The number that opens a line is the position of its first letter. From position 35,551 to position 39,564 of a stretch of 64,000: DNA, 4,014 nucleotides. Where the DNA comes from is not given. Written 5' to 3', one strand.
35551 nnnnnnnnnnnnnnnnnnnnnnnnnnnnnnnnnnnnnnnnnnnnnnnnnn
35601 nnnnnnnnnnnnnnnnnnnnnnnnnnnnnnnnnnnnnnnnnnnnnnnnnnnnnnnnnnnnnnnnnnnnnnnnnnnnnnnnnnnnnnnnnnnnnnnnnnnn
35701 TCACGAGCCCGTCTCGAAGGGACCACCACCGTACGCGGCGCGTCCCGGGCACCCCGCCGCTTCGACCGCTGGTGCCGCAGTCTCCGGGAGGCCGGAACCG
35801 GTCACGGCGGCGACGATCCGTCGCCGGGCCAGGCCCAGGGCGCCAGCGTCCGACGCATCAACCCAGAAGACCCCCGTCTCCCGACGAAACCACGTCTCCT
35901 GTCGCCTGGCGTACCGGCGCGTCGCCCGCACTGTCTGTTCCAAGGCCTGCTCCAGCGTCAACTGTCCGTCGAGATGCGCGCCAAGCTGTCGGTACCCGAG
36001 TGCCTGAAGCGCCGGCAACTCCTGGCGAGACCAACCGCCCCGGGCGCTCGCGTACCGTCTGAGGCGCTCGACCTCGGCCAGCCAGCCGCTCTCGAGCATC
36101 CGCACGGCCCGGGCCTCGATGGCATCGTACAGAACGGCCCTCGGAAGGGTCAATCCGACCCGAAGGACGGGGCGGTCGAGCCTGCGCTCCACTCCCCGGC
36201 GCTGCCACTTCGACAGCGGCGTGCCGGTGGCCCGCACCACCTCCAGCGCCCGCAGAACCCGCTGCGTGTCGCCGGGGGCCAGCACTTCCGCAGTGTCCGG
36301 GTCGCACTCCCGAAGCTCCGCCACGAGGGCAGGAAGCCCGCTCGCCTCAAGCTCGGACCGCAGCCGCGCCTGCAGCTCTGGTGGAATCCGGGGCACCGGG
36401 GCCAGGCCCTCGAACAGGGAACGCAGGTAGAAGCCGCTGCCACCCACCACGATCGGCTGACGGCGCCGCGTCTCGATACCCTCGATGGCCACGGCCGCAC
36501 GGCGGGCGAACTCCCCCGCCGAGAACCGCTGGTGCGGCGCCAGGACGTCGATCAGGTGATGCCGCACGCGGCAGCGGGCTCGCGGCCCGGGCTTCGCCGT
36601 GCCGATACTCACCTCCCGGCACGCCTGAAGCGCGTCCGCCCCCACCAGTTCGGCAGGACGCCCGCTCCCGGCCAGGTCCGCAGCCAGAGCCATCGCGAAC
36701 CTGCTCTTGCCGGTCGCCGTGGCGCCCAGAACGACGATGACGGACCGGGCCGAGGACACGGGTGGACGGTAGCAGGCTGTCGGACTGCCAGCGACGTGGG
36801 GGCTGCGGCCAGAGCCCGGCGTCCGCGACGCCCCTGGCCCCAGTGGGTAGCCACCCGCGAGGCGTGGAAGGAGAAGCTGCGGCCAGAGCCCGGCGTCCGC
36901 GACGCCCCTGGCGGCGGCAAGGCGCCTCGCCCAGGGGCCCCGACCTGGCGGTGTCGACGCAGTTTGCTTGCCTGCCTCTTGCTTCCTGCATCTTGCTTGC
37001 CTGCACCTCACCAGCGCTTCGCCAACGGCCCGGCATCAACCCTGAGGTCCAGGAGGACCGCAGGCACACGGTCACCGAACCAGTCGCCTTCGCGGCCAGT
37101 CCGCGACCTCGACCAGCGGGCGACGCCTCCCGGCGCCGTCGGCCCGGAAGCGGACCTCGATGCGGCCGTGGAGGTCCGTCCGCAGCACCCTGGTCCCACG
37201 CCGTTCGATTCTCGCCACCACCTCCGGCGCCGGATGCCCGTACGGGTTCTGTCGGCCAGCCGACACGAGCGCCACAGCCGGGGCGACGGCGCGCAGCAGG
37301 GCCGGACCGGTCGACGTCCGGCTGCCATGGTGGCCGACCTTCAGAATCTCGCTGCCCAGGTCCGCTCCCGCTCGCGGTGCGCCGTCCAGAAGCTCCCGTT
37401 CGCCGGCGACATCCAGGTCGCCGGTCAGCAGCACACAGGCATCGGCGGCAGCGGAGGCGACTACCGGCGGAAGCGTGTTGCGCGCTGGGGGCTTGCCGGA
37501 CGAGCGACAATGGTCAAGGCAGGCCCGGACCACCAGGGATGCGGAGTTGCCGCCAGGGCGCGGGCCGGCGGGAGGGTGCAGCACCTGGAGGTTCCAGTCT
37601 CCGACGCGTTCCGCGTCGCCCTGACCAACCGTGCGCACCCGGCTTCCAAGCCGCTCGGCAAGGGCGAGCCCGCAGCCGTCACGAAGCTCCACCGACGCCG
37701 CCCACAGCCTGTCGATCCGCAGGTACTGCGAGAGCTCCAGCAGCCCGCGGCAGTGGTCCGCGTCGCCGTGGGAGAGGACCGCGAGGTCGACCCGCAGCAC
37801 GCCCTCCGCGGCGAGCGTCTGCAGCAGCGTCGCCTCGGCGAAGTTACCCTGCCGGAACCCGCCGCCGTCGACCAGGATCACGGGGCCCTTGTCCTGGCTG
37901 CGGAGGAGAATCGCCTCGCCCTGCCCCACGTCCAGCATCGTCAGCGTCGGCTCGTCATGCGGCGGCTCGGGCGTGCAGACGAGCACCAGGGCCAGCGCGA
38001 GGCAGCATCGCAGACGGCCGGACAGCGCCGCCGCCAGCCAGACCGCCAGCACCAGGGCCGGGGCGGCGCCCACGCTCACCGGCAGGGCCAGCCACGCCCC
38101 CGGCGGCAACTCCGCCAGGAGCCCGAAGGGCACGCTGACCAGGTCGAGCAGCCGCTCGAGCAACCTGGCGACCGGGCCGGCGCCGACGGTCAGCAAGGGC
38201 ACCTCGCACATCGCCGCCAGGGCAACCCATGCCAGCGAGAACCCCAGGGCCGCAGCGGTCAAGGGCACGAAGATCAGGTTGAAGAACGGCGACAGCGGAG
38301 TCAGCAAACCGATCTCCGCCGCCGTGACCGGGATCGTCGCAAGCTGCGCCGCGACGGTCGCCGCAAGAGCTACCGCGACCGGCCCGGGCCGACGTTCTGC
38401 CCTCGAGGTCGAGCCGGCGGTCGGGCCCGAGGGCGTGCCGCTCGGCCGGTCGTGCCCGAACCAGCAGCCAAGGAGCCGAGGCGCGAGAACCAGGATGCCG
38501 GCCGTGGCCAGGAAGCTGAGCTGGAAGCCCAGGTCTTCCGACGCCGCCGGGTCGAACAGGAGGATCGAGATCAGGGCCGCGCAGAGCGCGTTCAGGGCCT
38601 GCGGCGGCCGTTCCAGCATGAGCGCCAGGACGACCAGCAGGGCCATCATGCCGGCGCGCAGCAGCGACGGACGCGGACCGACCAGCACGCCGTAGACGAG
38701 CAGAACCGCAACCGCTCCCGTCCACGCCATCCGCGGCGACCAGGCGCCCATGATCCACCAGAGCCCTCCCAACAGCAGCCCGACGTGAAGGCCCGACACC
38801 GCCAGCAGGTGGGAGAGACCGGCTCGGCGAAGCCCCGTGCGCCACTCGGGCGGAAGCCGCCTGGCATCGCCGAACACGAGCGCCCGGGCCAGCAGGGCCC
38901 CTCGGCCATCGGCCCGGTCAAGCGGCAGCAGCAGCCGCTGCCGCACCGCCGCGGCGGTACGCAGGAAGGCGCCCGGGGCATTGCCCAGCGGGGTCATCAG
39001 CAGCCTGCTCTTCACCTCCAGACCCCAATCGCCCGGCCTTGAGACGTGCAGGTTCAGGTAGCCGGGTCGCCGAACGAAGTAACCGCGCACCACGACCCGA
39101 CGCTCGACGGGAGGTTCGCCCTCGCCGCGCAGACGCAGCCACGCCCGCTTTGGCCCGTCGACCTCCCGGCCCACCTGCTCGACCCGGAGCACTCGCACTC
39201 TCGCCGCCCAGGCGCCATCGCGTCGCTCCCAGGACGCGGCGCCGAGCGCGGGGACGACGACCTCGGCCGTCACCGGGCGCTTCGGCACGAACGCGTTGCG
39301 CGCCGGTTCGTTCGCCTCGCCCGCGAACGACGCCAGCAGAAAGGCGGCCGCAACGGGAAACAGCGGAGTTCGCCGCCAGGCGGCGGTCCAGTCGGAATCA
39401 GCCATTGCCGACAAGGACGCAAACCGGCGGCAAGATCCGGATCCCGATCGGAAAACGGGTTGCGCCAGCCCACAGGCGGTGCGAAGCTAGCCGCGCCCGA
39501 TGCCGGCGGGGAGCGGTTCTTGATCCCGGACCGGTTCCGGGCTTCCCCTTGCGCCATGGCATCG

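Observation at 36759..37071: Perfect 37-bp hairpin-containing direct repeat (two copies, 37-bp spacer) plus CT-rich motif array upstream of miaA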

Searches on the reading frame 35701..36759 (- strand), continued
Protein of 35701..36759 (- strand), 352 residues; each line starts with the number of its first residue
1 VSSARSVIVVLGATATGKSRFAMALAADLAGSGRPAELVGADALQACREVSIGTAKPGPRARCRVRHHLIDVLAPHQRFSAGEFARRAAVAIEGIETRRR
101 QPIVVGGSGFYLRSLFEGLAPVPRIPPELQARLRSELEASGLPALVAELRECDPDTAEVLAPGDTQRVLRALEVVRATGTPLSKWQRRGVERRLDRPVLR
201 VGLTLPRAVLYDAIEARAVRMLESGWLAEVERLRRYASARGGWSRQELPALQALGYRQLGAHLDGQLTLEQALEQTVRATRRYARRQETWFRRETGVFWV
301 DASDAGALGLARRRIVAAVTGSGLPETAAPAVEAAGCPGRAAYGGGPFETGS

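Call 87: search_protein_families(library=pfam, proteins=[L014:1197-2741:+, L014:2692-5922:+, L014:1074-2216:-], max_evalue=0.001)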
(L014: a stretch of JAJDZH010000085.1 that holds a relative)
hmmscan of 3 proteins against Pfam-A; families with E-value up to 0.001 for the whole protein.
L014:1197-2741:+ (514 aa): 0 families

L014:2692-5922:+ (1076 aa): 3 families
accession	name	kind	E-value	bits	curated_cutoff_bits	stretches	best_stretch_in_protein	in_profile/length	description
PF13620.12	CarboxypepD_reg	-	4.6e-29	101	32.3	2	837-912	1-80/82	Carboxypeptidase regulatory-like domain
PF13715.12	CarbopepD_reg_2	-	1.4e-10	41.5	32.2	0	590-641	23-74/88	CarboxypepD_reg-like domain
PF00775.27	Dioxygenase_C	-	0.00097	19.1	27.3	0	864-950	78-161/182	Dioxygenase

L014:1074-2216:- (380 aa): 0 families

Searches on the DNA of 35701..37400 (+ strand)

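Call 4: search_rna_families(source=window, start=36400, end=37400, threshold=evalue, max_evalue=10, show_alignments=3)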
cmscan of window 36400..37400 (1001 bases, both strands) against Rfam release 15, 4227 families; matches with E-value up to 10: 2.
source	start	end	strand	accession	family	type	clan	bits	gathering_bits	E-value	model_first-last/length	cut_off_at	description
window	37287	37363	-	RF04288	mir-9201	Gene; miRNA;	CL00147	16.2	95.5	2.8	1-81/81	no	mir-9201 microRNA precursor family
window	36906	36937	+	RF03455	mir-9847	Gene; miRNA;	-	15.1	74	4.2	23-54/75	no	mir-9847 microRNA precursor family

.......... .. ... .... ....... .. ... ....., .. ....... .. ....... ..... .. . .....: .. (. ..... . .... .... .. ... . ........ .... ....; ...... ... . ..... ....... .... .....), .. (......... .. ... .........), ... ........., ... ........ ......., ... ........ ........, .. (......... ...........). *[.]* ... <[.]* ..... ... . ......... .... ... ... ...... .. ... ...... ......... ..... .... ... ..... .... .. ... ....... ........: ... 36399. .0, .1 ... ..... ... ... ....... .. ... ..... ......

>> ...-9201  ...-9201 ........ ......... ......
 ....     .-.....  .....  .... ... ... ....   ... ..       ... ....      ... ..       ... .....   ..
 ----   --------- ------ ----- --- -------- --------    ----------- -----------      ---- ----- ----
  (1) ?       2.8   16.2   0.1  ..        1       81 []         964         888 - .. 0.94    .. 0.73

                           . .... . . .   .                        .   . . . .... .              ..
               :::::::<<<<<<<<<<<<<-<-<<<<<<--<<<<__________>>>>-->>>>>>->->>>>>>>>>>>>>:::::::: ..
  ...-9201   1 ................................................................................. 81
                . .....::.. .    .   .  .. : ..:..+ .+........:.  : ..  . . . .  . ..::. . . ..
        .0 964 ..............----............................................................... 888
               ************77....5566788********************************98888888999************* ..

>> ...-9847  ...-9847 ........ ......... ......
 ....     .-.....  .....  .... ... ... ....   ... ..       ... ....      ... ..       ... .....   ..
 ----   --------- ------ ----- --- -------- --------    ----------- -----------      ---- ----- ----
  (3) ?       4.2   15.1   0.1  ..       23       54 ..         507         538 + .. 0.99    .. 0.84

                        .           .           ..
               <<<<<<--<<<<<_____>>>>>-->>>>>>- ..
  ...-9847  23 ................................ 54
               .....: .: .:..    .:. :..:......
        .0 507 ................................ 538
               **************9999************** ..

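Call 44: search_dna_similar(query=window:36760-37071:+, collection=plasmids, mode=distant, max_evalue=0.1, max_rows=15)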
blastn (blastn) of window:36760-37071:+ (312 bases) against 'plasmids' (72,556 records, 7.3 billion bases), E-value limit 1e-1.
Records with a match: 1; places in all: 1; records where one place covers at least 80% of the query: 0.
Best place of each record, by identity: 90-95% 1.
By first word of the organism name: Agreia 1.
By predicted mobility (MOB-suite, as given by PLSDB): non-mobilizable 1.
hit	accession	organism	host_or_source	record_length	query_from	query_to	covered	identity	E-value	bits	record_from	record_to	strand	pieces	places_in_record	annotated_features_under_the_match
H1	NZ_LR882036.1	Agreia sp. COWG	acid mine drainage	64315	131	159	9%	93.1%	8e-2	45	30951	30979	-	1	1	hypothetical protein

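Call 45: search_dna_similar(query=window:36760-37071:+, collection=phages, mode=distant, max_evalue=0.1, max_rows=15)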
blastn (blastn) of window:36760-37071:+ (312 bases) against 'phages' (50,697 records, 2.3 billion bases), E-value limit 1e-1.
No match.

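Call 63: search_rna_families(sources=[L081, L082, L010], threshold=evalue, max_evalue=0.5)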
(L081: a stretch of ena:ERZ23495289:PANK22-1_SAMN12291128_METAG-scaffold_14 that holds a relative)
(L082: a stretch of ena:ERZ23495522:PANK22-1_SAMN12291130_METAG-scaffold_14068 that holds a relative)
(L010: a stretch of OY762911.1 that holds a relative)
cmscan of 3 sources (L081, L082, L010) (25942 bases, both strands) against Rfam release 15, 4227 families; matches with E-value up to 0.5: 0.
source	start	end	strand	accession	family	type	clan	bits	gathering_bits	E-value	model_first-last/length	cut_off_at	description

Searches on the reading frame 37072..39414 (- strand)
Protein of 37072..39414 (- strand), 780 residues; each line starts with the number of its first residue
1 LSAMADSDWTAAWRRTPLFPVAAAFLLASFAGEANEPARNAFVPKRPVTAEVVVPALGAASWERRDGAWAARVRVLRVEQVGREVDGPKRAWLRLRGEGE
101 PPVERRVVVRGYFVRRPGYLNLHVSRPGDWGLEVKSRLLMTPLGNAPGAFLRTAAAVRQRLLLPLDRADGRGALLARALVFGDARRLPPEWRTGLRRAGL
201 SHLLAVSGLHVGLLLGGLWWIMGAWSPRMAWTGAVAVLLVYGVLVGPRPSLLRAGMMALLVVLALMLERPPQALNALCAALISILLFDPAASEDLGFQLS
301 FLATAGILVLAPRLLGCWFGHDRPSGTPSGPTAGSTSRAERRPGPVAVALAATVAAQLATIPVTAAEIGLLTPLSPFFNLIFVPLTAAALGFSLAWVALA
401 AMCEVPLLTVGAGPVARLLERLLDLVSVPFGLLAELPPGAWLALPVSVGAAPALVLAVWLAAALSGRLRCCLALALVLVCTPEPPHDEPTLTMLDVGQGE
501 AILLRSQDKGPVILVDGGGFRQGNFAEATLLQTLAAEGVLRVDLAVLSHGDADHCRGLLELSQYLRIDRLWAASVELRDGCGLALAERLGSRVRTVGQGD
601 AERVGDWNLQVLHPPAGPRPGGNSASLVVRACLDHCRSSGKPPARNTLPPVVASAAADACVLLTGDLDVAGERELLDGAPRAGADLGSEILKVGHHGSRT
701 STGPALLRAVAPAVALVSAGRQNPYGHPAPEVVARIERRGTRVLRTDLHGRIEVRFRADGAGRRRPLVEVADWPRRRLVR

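Call 13: search_protein_families(library=pfam, proteins=[window:37072-39414:-])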
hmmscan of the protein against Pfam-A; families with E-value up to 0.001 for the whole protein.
window:37072-39414:- (780 aa): 3 families
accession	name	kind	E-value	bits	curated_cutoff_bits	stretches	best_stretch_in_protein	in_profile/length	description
PF03772.21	Competence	-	7.8e-50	170.2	23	1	179-456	1-266/270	Competence protein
PF00753.33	Lactamase_B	-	4e-11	43.6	22.7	1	495-720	2-195/196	Metallo-beta-lactamase superfamily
PF12706.13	Lactamase_B_2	-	0.00045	20.3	27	1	520-611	11-105/200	Beta-lactamase superfamily domain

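Call 18: find_encoding_contigs(protein=window:37072-39414:-, flank=10000, max_places=10)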
Protein window:37072-39414:- (780 aa): no gene with exactly this product is on record in the collection.
